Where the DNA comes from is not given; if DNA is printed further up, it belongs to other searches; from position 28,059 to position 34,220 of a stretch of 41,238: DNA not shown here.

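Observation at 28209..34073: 1957-aa protein is a tandem fusion of two complete GT-C (AftD-like) modules, with a third paralog upstream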

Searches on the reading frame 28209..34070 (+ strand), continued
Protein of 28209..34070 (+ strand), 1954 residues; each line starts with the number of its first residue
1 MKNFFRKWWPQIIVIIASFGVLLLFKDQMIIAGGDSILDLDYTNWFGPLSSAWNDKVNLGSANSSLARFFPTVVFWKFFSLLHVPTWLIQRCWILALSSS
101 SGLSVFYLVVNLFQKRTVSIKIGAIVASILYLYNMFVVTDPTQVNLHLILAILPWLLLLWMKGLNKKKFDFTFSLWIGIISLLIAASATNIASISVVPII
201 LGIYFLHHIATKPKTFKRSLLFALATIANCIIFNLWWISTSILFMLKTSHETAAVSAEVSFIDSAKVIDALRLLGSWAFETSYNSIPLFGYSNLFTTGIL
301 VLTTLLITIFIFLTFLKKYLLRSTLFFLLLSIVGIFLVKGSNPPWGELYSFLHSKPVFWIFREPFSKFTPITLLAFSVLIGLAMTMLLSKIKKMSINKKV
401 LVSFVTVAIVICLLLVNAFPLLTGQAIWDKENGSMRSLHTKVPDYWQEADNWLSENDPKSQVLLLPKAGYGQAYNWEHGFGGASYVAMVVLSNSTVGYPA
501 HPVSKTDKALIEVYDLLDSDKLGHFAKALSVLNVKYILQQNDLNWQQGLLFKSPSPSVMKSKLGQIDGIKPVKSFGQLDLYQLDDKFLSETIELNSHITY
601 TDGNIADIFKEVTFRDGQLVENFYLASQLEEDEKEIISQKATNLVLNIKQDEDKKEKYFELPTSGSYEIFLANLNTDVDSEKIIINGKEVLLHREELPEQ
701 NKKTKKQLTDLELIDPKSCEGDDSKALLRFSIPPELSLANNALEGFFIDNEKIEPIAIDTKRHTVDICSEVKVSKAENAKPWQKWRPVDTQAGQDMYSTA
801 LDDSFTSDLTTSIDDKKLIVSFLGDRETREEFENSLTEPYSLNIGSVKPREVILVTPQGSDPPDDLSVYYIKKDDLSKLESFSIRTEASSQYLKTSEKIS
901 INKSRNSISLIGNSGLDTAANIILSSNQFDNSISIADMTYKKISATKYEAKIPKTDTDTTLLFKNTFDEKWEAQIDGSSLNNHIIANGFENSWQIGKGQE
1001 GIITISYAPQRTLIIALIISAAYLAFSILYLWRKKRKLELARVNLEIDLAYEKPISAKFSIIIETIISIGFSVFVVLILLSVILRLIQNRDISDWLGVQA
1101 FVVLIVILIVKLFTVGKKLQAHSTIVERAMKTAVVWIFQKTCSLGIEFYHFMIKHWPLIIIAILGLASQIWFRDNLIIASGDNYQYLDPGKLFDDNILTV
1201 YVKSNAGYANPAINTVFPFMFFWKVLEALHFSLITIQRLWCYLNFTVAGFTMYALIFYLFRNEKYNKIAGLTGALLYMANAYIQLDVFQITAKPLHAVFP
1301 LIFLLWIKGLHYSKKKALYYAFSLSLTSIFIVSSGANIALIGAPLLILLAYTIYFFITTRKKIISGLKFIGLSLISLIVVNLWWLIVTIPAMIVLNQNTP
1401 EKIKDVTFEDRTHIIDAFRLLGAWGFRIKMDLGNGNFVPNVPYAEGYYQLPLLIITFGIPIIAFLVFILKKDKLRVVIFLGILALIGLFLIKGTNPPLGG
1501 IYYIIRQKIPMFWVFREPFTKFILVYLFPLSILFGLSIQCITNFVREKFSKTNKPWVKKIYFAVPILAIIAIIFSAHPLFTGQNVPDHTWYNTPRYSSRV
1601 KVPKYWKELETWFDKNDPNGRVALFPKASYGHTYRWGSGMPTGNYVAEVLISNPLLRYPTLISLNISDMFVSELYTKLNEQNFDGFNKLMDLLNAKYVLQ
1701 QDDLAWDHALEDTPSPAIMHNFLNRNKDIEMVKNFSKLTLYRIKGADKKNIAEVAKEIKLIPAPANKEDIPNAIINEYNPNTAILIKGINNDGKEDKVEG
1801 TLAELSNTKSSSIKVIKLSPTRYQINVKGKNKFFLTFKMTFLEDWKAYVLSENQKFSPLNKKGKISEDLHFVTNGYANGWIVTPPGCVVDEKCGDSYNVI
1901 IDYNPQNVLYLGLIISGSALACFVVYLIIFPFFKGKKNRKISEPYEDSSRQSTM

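Call 77: find_related_loci(query=A4, collection=metagenome_contigs, flank=8000)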
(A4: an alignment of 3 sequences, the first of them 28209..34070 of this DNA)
Query A4 (1954 aa) in metagenome_contigs; peptide patterns used: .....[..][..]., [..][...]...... (x = any residue, [..] = any of these).
134 stretches matched a pattern; 20 encode a relative of the query (tblastn E <= 1e-3); 19 distinct loci.
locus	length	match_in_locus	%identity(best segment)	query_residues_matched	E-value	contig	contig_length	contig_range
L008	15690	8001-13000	33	1-1940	4e-112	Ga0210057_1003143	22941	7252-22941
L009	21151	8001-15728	27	3-1940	8e-90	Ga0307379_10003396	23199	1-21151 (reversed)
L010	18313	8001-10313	33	12-1939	7e-87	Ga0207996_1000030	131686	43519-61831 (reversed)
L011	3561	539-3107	32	25-1929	7e-86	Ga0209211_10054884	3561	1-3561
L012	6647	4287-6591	32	25-1811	4e-84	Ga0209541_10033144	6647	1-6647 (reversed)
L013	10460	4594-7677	26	6-1930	8e-79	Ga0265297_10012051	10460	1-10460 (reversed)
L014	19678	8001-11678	36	12-1930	4e-94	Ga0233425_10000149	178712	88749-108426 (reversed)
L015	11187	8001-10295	30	12-1916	1e-77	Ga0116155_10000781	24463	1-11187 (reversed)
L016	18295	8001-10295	30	12-1916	1e-77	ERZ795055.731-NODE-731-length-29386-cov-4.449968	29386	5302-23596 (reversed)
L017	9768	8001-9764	31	22-1743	4e-76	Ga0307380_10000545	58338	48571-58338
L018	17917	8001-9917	32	5-1761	2e-74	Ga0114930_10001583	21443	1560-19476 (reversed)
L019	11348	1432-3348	32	5-1761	2e-74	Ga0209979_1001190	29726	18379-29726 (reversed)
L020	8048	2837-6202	29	3-1928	7e-69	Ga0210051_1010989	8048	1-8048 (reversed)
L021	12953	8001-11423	29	3-1943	2e-68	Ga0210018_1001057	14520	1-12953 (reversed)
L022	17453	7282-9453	26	25-1927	2e-62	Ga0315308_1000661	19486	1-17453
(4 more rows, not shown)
